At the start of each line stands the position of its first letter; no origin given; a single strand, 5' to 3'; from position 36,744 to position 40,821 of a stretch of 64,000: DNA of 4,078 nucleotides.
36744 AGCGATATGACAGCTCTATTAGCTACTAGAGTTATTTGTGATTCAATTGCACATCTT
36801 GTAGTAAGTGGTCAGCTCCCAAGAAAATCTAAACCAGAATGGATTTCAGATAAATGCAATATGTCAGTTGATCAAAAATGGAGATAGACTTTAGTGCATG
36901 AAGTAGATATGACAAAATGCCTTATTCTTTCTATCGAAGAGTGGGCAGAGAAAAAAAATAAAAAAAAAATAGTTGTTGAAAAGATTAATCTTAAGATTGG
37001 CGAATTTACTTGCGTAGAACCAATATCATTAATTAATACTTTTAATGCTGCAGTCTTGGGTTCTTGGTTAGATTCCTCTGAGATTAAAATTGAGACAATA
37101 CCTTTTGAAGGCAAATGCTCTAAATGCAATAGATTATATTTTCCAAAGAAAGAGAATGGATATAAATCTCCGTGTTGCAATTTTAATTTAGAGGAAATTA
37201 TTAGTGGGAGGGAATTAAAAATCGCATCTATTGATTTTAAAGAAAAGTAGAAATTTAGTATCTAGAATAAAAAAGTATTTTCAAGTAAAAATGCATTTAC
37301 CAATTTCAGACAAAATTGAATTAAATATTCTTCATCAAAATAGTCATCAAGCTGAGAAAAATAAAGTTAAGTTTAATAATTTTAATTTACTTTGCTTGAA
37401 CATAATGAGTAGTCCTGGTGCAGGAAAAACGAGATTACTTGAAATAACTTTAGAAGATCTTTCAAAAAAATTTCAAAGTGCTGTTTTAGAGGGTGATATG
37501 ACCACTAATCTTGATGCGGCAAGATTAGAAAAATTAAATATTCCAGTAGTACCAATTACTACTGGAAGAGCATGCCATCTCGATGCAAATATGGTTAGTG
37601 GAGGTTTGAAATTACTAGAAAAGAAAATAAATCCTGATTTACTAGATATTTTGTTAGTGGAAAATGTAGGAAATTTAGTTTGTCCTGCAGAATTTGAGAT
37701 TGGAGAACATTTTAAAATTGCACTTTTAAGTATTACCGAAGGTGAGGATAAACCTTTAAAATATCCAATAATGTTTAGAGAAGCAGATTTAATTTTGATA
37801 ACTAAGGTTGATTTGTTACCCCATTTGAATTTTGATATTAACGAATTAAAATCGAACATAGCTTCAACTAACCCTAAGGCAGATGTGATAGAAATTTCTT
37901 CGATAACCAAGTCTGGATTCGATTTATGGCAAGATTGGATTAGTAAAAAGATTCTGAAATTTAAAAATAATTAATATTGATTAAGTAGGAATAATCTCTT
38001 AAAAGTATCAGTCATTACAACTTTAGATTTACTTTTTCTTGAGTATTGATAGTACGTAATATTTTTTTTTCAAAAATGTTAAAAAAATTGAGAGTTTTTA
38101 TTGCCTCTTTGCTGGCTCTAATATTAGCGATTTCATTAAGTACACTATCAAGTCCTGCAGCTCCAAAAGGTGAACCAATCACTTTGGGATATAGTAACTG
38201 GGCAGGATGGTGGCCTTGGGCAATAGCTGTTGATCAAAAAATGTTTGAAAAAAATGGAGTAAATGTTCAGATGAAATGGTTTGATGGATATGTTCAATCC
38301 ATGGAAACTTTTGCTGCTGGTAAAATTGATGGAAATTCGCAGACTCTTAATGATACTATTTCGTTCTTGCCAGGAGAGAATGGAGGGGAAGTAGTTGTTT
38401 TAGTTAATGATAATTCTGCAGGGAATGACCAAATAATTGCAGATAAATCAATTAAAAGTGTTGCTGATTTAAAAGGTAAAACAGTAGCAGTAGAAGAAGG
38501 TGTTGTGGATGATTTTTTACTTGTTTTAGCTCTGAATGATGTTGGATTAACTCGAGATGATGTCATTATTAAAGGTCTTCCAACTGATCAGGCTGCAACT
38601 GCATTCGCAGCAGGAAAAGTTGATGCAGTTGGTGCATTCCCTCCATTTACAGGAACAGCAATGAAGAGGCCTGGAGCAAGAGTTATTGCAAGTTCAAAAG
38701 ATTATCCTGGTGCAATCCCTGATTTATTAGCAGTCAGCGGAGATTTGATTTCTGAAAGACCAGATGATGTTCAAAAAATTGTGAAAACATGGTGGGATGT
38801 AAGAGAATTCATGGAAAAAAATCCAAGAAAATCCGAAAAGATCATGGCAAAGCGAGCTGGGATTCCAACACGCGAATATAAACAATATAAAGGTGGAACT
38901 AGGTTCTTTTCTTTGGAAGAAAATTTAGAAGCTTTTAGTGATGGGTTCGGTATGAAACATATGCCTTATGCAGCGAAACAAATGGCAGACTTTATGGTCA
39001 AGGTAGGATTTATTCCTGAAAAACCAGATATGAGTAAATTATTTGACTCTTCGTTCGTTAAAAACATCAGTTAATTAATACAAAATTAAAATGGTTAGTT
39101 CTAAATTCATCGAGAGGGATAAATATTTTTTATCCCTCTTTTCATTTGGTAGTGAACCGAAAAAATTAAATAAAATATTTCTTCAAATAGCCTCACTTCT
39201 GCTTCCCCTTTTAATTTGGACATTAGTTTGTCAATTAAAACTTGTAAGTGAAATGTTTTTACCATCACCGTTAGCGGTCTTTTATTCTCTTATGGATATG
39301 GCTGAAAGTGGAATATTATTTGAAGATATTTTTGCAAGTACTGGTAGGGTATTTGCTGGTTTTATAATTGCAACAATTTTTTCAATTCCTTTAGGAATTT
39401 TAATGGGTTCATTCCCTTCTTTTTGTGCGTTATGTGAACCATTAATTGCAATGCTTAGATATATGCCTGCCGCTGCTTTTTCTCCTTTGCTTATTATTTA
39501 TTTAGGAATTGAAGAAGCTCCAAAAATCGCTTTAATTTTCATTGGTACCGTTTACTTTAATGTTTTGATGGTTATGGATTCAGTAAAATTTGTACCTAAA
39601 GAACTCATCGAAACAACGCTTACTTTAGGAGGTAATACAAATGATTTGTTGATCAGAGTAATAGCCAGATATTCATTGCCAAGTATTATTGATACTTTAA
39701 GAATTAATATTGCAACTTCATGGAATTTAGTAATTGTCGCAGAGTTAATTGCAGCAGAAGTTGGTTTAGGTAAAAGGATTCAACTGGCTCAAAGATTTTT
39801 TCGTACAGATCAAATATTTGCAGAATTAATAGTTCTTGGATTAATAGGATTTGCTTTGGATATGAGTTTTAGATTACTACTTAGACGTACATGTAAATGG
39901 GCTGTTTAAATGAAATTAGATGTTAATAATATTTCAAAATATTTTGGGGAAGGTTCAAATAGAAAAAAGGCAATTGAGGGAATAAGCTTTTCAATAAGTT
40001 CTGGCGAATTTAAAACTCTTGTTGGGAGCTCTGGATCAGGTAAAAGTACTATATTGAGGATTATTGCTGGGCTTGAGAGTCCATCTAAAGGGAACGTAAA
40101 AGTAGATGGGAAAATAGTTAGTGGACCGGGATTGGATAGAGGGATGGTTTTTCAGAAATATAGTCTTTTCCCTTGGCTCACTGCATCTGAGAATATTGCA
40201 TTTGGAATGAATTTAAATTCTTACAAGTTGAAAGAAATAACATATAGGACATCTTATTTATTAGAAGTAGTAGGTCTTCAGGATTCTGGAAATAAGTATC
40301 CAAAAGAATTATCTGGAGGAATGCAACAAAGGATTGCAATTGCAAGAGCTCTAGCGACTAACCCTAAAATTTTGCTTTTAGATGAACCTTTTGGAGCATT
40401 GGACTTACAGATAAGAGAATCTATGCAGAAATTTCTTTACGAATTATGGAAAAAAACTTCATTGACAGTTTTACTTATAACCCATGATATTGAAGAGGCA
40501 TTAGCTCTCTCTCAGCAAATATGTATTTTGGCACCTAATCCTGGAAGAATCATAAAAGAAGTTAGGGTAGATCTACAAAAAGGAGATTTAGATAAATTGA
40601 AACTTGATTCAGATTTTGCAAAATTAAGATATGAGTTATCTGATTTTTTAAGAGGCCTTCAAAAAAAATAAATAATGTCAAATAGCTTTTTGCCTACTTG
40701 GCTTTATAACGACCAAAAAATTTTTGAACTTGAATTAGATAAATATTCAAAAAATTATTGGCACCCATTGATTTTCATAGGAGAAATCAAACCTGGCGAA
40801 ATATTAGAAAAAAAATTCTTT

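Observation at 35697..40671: An 'agmatinase' with HypA/HypB and an ABC importer: probable Ni-dependent guanidine hydrolase system in an organism without hydrogenase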

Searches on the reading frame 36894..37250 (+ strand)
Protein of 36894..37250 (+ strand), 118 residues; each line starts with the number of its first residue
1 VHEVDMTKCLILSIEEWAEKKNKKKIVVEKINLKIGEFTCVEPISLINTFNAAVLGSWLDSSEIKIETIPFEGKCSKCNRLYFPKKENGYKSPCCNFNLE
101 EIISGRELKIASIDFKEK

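Call 3: search_protein_families(library=pfam, proteins=[window:36894-37250:+])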
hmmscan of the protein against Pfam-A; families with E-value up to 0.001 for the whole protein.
window:36894-37250:+ (118 aa): 1 family
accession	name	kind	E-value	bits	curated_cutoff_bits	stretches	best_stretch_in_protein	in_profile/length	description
PF01155.25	HypA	-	1.4e-22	80.3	28.9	1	1-114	1-111/112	Hydrogenase/urease nickel incorporation, metallochaperone, hypA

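Call 4: search_protein_families(library=ncbifam, proteins=[window:36894-37250:+])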
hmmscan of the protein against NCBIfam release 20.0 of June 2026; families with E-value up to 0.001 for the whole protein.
window:36894-37250:+ (118 aa): 6 families
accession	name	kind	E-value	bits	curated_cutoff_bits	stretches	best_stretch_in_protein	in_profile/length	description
TIGR00100.1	hypA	equivalog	8.1e-21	74.2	88.1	1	1-116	1-114/116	hydrogenase maturation nickel metallochaperone HypA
NF001976.0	PRK00762.1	equivalog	3.3e-10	39.8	146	1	1-116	1-119/124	hydrogenase maturation nickel metallochaperone HypA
NF002979.0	PRK03681.1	subfamily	2.6e-09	37.3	121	1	1-116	1-114/116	hydrogenase/urease nickel incorporation protein HypA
NF001839.0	PRK00564.1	equivalog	6.6e-09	36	112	1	1-115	1-114/117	hydrogenase/urease nickel incorporation protein HypA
NF009046.0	PRK12380.1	subfamily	2.1e-07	31.3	113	1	1-114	1-111/113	hydrogenase/urease nickel incorporation protein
NF003008.0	PRK03824.1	equivalog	6.4e-05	22.9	125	1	1-82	1-80/135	hydrogenase nickel incorporation protein HypA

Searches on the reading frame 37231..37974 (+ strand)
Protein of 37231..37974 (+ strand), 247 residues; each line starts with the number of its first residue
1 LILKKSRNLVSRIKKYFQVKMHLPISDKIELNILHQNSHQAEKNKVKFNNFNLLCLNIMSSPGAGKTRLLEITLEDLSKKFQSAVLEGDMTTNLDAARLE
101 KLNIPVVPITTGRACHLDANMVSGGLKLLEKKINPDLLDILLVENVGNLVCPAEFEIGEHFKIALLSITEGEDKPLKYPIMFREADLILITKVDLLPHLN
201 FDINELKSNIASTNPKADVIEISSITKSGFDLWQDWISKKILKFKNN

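Call 3: search_protein_families(library=pfam, proteins=[window:37231-37974:+])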
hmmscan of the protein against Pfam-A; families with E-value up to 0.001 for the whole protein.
window:37231-37974:+ (247 aa): 1 family
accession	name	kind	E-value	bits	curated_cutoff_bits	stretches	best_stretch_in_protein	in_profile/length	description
PF02492.25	cobW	-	1.8e-21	77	20.7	1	57-220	4-179/180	CobW/HypB/UreG, nucleotide-binding domain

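Call 4: search_protein_families(library=ncbifam, proteins=[window:37231-37974:+])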
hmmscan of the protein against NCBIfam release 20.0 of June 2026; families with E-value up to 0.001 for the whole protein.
window:37231-37974:+ (247 aa): 3 families
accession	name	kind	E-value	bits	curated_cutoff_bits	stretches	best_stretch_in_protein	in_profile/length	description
TIGR00073.1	hypB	equivalog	2.7e-82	275.4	121.2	1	28-240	5-213/217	hydrogenase nickel incorporation protein HypB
NF007775.0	PRK10463.1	equivalog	7.8e-70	235.5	385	1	28-239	79-286/290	hydrogenase nickel incorporation protein HypB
TIGR00101.1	ureG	equivalog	9.7e-10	38.6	204.2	1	58-242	6-196/199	urease accessory protein UreG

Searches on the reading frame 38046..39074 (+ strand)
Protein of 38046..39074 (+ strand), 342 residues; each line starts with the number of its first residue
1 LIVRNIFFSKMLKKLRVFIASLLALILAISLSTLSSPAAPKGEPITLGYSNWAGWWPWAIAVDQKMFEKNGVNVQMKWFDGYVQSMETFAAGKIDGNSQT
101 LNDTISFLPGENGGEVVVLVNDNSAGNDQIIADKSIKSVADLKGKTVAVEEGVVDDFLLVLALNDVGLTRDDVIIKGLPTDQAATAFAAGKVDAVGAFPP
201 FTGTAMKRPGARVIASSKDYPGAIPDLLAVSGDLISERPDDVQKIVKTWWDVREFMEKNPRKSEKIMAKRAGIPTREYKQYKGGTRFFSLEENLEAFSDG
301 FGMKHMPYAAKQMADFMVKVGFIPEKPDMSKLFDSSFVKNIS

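Call 3: search_protein_families(library=pfam, proteins=[window:38046-39074:+])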
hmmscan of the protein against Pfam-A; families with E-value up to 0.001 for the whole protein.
window:38046-39074:+ (342 aa): 3 families
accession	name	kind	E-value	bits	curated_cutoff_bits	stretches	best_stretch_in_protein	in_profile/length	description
PF13379.11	NMT1_2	-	6.5e-18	65.9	24.7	1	39-263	2-244/252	NMT1-like family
PF09084.16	NMT1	-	4e-13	50.2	20.5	1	60-261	9-214/216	NMT1/THI5 like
PF12974.12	Phosphonate-bd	-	0.00021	21.2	27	0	69-233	26-200/242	ABC transporter, phosphonate, periplasmic substrate-binding protein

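Call 4: search_protein_families(library=ncbifam, proteins=[window:38046-39074:+])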
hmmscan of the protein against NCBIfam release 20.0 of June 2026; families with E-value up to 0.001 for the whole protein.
window:38046-39074:+ (342 aa): 7 families
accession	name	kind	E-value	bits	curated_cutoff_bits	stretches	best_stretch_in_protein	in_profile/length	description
TIGR01728.1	SsuA_fam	subfamily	2.1e-80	270.1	163.5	1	45-339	1-290/290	aliphatic sulfonate ABC transporter substrate-binding protein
TIGR03427.1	ABC_peri_uca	equivalog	2.3e-36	125.6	333.9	1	46-323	5-285/328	putative urea ABC transporter substrate-binding protein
NF008588.0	PRK11553.1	subfamily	3.9e-17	62.2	299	1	23-277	7-261/319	aliphatic sulfonate ABC transporter substrate-binding protein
NF040735.1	SBP_SaoX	equivalog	6.4e-11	41.9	300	1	44-274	4-236/330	ABC transporter substrate-binding subunit SaoX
TIGR01729.1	taurine_ABC_bnd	equivalog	3.6e-09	36.5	304.25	1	46-339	2-300/300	taurine ABC transporter substrate-binding protein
TIGR02122.1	TRAP_TAXI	subfamily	2.3e-06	26.7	84.35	1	132-195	129-194/320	TAXI family TRAP transporter solute-binding subunit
NF008553.0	PRK11480.1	equivalog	1.3e-05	24.5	490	1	60-325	38-305/320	taurine ABC transporter substrate-binding protein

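Call 34: find_homologous_proteins(query=window:38046-39074:+, max_evalue=1e-20)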
Query window:38046-39074:+ (342 aa): 3994 proteins with E <= 1e-20 among 8000 candidates; the best 120 are listed.
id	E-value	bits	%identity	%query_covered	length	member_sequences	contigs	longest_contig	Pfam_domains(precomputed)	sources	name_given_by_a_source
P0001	1.4e-214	729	98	97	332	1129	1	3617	PF13379.12,PF09084.17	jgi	-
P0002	3.5e-179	613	82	97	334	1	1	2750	PF13379.12,PF09084.17,PF12974.13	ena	-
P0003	1.1e-178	611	81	97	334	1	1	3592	PF13379.12,PF09084.17,PF12974.13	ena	-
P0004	2.2e-178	610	80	97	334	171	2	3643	PF13379.12,PF09084.17,PF12974.13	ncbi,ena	-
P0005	3.7e-178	610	81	97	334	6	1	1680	PF13379.12,PF09084.17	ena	-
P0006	8.3e-177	605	81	97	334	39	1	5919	PF13379.12,PF09084.17,PF12974.13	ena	-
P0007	8.3e-177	605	80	97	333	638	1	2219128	PF13379.12,PF09084.17,PF12974.13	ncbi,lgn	-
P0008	1.0e-176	605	81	97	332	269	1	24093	PF13379.12,PF09084.17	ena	-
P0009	1.2e-176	605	81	96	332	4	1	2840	PF13379.12,PF09084.17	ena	-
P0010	1.4e-176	604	79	97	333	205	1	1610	PF13379.12,PF09084.17,PF12974.13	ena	-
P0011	1.4e-176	604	81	96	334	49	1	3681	PF13379.12,PF09084.17,PF12974.13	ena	-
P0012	6.7e-176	602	81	96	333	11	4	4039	PF13379.12,PF09084.17,PF12974.13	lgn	-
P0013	1.5e-175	601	79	97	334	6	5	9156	PF13379.12,PF09084.17,PF12974.13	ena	-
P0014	3.7e-175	600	80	97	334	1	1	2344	PF13379.12,PF09084.17,PF12974.13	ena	-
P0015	6.2e-174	596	84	88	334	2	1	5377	PF13379.12,PF09084.17,PF12974.13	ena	-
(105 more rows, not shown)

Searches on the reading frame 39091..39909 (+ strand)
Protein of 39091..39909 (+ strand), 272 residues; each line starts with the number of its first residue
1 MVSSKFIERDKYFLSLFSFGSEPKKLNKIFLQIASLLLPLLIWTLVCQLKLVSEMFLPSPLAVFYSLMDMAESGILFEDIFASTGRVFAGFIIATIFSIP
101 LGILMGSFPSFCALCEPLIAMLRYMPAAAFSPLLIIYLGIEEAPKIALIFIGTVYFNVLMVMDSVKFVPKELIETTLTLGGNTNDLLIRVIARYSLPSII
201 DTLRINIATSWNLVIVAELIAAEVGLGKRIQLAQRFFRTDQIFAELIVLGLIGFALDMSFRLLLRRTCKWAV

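Call 3: search_protein_families(library=pfam, proteins=[window:39091-39909:+])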
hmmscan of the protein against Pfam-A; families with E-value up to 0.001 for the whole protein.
window:39091-39909:+ (272 aa): 1 family
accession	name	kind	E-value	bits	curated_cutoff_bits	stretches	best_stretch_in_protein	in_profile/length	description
PF00528.27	BPD_transp_1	-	3.6e-18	66.4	26.4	1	99-266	2-181/184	Binding-protein-dependent transport system inner membrane component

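Call 4: search_protein_families(library=ncbifam, proteins=[window:39091-39909:+])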
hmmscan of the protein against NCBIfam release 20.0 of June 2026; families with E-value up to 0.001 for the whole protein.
window:39091-39909:+ (272 aa): 6 families
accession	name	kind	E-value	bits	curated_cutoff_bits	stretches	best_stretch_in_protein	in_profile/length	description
NF040733.1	ABC_perm_U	equivalog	4.4e-42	144.3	295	1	25-271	4-249/251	ABC transporter permease subunit SaoP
NF007545.0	PRK10160.1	equivalog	4.6e-41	141.1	342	1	28-270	23-270/275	taurine ABC transporter permease TauC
NF008470.0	PRK11365.1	equivalog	6.4e-31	107.7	347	1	26-270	5-252/263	aliphatic sulfonate ABC transporter permease SsuC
TIGR01183.1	ntrB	equivalog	6.2e-22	78.3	209.05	1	75-258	14-197/202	nitrate ABC transporter permease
TIGR03416.1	ABC_choXWV_perm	equivalog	8e-14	51.7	363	1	26-256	35-263/267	choline ABC transporter permease subunit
NF008196.0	PRK10952.1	equivalog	3.2e-08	32.8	439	1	61-229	128-294/356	glycine betaine/L-proline ABC transporter permease ProW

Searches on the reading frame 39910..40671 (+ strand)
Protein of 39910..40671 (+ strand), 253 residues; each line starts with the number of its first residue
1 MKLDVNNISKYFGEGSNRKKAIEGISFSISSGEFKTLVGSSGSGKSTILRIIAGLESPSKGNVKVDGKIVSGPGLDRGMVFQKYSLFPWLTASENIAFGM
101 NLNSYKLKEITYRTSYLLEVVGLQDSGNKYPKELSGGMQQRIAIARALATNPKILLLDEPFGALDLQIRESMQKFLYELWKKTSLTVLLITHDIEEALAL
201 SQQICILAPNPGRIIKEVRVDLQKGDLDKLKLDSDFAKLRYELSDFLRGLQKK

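Call 3: search_protein_families(library=pfam, proteins=[window:39910-40671:+])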
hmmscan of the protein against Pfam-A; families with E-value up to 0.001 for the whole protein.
window:39910-40671:+ (253 aa): 4 families
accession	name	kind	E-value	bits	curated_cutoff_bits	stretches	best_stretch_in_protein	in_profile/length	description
PF00005.33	ABC_tran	-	2.4e-33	116.1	25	1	23-161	2-136/137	ABC transporter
PF13304.12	AAA_21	-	1.2e-07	32.6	27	0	131-195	235-301/304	AAA domain, putative AbiEii toxin, Type IV TA system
PF02463.25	SMC_N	-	0.00078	19.4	40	0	128-193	131-198/220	RecF/RecN/SMC N terminal domain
PF09818.15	ABC_ATPase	-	0.00083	18.9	23.2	0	132-201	156-225/283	P-loop domain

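Call 4: search_protein_families(library=ncbifam, proteins=[window:39910-40671:+])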
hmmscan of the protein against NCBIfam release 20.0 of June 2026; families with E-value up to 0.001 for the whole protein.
window:39910-40671:+ (253 aa): 188 families (the best 25 are shown)
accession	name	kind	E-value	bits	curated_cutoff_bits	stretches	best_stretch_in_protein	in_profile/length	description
NF040729.1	ABC_ATP_SaoA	equivalog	2.1e-73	246.8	360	1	2-225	1-224/248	ABC transporter ATP-binding protein SaoA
TIGR03265.1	PhnT2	equivalog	6.5e-67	226.2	457.7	1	2-207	4-208/353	putative 2-aminoethylphosphonate ABC transporter ATP-binding protein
NF008421.0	PRK11248.1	equivalog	6.5e-67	225.7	357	1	14-223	13-218/255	taurine ABC transporter ATP-binding subunit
TIGR01184.1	ntrCD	subfamily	9.4e-64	215.1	291.8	1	22-247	1-230/230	nitrate ABC transporter ATP-binding protein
TIGR00968.1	3a0106s01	subfamily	1.3e-62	211.4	342.75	1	4-214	2-209/237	sulfate ABC transporter ATP-binding protein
NF040933.2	ABC_arch_GlcV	equivalog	4.2e-61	206.8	450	1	2-208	2-216/357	glucose ABC transporter ATP-binding protein GlcV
NF006987.0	PRK09452.1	equivalog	1.7e-60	204.7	482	1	4-208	19-222/378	spermidine/putrescine ABC transporter ATP-binding protein PotA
NF043075.1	MMSYN1_0197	equivalog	5.3e-59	199.9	550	1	3-208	3-207/341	spermidine/putrescine ABC transporter ATP-binding protein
TIGR01187.1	potA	subfamily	5.3e-59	199.9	355.6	1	37-214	1-179/325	polyamine ABC transporter ATP-binding protein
NF008105.0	PRK10851.1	equivalog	3.4e-56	190.5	502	1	1-208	1-211/362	sulfate/thiosulfate ABC transporter ATP-binding protein CysA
TIGR01186.1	proV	subfamily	5.9e-54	183.6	326.6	1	18-208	5-204/363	betaine/proline/choline family ABC transporter ATP-binding protein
TIGR03415.1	ABC_choXWV_ATP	equivalog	1.1e-53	182.6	483.75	2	78-216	109-245/382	choline ABC transporter ATP-binding protein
TIGR03258.1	PhnT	equivalog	1.2e-52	179.1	499.15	1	21-215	23-219/359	2-aminoethylphosphonate ABC transport system ATP-binding subunit PhnT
NF008621.0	PRK11607.1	equivalog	7.3e-52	176.4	613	1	3-208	20-224/377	putrescine ABC transporter ATP-binding subunit PotG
NF008513.0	PRK11432.1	equivalog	9.4e-52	176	496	1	4-216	8-217/351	ferric ABC transporter ATP-binding protein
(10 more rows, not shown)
